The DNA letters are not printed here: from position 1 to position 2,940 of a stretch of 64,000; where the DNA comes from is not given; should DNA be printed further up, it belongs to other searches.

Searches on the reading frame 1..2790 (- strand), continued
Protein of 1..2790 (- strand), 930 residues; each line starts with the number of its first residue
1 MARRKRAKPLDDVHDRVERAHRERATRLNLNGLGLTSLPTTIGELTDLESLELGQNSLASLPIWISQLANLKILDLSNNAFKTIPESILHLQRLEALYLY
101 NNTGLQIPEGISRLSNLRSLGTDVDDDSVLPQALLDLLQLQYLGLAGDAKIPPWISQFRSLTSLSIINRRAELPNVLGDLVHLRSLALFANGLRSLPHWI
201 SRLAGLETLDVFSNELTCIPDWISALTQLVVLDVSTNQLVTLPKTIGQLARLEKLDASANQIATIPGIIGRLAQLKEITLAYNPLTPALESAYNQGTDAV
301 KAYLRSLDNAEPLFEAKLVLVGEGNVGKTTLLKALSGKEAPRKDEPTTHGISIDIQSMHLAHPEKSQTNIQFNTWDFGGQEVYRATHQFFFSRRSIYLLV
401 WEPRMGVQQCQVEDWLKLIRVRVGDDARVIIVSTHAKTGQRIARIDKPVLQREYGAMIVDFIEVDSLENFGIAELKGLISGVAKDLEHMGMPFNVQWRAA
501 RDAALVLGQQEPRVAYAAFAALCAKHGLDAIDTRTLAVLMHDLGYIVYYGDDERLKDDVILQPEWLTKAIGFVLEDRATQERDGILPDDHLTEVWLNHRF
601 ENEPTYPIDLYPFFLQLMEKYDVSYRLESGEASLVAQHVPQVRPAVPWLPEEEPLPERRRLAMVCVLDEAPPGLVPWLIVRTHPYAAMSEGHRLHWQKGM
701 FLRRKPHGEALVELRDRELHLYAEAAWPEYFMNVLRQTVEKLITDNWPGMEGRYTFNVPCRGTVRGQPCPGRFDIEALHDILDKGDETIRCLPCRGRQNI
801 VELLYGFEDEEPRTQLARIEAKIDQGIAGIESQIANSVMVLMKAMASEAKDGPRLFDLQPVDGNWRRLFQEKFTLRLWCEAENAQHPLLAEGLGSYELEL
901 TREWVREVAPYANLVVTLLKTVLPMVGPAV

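Call 19: search_solved_structures(query=P0001, max_evalue=0.001)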
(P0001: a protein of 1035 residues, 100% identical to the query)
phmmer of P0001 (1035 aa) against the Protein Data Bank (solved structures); distinct sequences matched with E-value up to 0.001: 481 (the best 60 are shown).
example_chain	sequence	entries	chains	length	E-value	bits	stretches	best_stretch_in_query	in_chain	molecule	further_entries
9ijj_4X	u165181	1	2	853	3.2e-53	184.5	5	29-270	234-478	Leucine-rich repeat and death domain-containing protein 1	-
4u08_A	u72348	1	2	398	3.9e-50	174.3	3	35-261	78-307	LIC11098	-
9fqr_Xo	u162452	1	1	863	1.4e-48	169.1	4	36-281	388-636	Leucine rich repeats and death domain containing 1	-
4u09_A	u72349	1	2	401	5.1e-47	163.9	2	26-288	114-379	LIC12759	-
6s6q_A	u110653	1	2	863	3.4e-46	161.2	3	56-290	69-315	LRR receptor-like serine/threonine-protein kinase GSO1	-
4u06_A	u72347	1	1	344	2.1e-42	148.6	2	35-263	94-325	LIC10831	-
7tvg_D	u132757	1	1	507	6.5e-42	147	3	26-287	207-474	Leucine-rich repeat protein SHOC-2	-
9btm_B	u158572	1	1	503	1.8e-41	145.5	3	26-287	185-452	Leucine-rich repeat protein SHOC-2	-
7tyg_A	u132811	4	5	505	1.9e-41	145.5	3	26-287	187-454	Leucine-rich repeat protein SHOC-2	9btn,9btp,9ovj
7t7a_A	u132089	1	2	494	1.9e-41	145.5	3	27-286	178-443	Leucine-rich repeat protein SHOC-2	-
4wnr_A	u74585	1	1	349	4.5e-41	144.2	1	283-629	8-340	Leucine-rich-repeat protein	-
7tvf_A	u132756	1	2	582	6e-41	143.8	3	27-287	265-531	Leucine-rich repeat protein SHOC-2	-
7upi_C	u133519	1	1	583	6.3e-41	143.8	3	27-287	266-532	Leucine-rich repeat protein SHOC-2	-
7sd0_A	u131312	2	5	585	6.4e-41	143.7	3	27-287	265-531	Leucine-rich repeat protein SHOC-2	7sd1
9o65_A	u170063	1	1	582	6.9e-41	143.6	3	27-287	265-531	Leucine-rich repeat protein SHOC-2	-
6hlu_A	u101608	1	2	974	2.9e-34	121.7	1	176-714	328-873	Rab family protein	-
6xr4_A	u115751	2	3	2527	4.3e-31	111.2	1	70-712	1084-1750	Leucine-rich repeat serine/threonine-protein kinase 2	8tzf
8tzb_A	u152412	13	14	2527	4.3e-31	111.2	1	70-712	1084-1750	Leucine-rich repeat serine/threonine-protein kinase 2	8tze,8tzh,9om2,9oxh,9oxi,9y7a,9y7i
8tyq_A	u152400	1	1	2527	4.3e-31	111.2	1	70-712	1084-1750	Leucine-rich repeat serine/threonine-protein kinase 2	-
9y67_A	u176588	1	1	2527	4.3e-31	111.2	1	70-712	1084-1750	Leucine-rich repeat serine/threonine-protein kinase 2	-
9y68_A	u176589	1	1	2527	4.3e-31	111.2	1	70-712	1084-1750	Leucine-rich repeat serine/threonine-protein kinase 2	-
7lht_A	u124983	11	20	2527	4.3e-31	111.2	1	70-712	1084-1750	Leucine-rich repeat serine/threonine-protein kinase 2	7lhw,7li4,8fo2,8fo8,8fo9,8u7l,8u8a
7li3_A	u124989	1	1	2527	4.3e-31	111.2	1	70-712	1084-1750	Leucine-rich repeat serine/threonine-protein kinase 2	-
9oya_B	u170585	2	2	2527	2.2e-30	108.9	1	70-712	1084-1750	Leucine-rich repeat serine/threonine-protein kinase 2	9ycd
3dpu_A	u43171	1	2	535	5.8e-27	97.5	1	283-714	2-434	Rab family protein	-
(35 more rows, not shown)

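Call 27: find_encoding_contigs(protein=P0002, flank=10000, max_places=2)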
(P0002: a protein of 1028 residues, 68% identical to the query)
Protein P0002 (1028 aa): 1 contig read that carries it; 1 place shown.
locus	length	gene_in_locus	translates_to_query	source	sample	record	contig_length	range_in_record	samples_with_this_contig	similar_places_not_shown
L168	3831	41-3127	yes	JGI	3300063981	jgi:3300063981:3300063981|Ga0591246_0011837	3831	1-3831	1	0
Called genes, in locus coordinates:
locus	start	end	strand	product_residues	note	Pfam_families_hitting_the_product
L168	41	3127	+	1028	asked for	PF13855:LRR_8, PF23598:LRR_14, PF23598:LRR_14, PF23598:LRR_14, PF13855:LRR_8, PF00025:Arf, PF00071:Ras, PF08477:Roc, +7 more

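Call 36: find_encoding_contigs(protein=P0011, flank=10000, max_places=2)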
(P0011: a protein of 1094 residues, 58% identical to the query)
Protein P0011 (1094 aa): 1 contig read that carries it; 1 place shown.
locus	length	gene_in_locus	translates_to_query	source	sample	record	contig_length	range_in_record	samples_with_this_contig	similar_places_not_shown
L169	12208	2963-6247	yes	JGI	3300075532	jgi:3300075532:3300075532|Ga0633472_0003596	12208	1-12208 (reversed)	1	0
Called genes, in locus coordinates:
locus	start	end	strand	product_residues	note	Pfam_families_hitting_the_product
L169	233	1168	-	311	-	PF02195:ParB_N (weak)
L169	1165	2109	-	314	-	PF09903:DUF2130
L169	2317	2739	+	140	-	PF13560:HTH_31, PF01381:HTH_3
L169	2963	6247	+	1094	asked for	PF23598:LRR_14, PF23598:LRR_14, PF13855:LRR_8, PF00025:Arf (weak), PF00071:Ras, PF08477:Roc, PF16095:COR-A, PF25497:COR-B, +3 more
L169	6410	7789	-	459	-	-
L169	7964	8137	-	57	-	-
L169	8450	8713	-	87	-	PF13560:HTH_31, PF12844:HTH_19 (weak), PF01381:HTH_3, PF13443:HTH_26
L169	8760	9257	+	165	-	-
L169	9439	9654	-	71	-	-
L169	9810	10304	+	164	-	-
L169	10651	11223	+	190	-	-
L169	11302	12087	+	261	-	PF01243:PNPOx_N, PF13883:CREG_beta-barrel, PF10615:DUF2470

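Call 37: find_encoding_contigs(protein=P0034, flank=10000, max_places=2)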
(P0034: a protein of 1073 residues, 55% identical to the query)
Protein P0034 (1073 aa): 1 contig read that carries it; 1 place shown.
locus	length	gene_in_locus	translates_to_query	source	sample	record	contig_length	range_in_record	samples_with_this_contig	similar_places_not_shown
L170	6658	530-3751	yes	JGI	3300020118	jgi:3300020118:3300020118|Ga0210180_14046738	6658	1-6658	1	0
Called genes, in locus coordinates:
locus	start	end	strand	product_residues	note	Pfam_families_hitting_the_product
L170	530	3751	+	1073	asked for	PF23598:LRR_14, PF13855:LRR_8 (weak), PF23598:LRR_14, PF13855:LRR_8 (weak), PF00071:Ras, PF08477:Roc, PF16095:COR-A, PF25497:COR-B, +6 more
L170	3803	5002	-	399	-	PF00067:p450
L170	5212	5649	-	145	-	PF13473:Cupredoxin_1 (weak)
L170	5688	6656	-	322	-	?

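Call 43: search_protein_families(library=pfam, proteins=[L014:4565-7237:+, L012:13183-13785:+, L046:13096-13686:+, L002:13181-14404:+], max_evalue=0.001)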
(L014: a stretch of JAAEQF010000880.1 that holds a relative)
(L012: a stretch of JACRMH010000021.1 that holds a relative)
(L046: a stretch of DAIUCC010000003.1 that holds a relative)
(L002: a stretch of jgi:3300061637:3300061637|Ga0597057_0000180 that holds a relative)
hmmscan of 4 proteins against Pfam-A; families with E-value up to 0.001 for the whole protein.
L014:4565-7237:+ (891 aa): 20 families
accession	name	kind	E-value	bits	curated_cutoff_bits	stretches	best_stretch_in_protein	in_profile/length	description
PF00069.31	Pkinase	-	1.4e-52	179.1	31.7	1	37-284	1-254/263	Protein kinase domain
PF07714.23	PK_Tyr_Ser-Thr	-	3.1e-33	115.6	23.1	1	38-281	2-248/258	Protein tyrosine and serine/threonine kinase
PF07719.23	TPR_2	-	5.9e-15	54.5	27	1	608-639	2-33/34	Tetratricopeptide repeat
PF14559.12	TPR_19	-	5.4e-11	43.1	25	2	587-637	5-55/68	Tetratricopeptide repeat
PF13431.12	TPR_17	-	1e-09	38.3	24.4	0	596-627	2-33/34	Tetratricopeptide repeat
PF13428.12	TPR_14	-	1.9e-09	37.7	23.5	0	608-640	2-34/44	Tetratricopeptide repeat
PF13424.12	TPR_12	-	2.4e-09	37.7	30.1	1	580-637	11-75/77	Tetratricopeptide repeat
PF13181.12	TPR_8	-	5.7e-09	35.9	25.7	0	496-527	3-33/34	Tetratricopeptide repeat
PF01636.29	APH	-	2.4e-08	34.5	23.2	0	150-182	165-198/239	Phosphotransferase enzyme family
PF12895.13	ANAPC3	-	3.8e-08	33.9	27.2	1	587-665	3-80/82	Anaphase-promoting complex, cyclosome, subunit 3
PF13414.12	TPR_11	-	7.9e-08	32.3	26.8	1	583-621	4-42/42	TPR repeat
PF25062.1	ARM_TT21_N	-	1.2e-05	25.7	40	0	533-633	95-194/222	Tetratricopeptide repeat protein 21 N-terminal ARM repeat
PF25064.1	ARM_TT21_5th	-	4.4e-05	24.2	27.8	0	586-632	14-60/117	TT21 fifth ARM repeats domain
PF13432.12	TPR_16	-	4.8e-05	24.2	32.7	0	554-606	13-64/65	Tetratricopeptide repeat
PF03109.22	ABC1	-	7e-05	22.5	22.9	1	104-181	137-214/244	ABC1 atypical kinase-like domain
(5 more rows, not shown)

L012:13183-13785:+ (201 aa): 0 families

L046:13096-13686:+ (197 aa): 0 families

L002:13181-14404:+ (408 aa): 0 families

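Call 44: search_protein_families(library=padloc, proteins=[P0001], max_evalue=0.001)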
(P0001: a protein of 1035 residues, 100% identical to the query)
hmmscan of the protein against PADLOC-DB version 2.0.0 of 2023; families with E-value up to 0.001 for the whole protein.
P0001 (1035 aa): 0 families
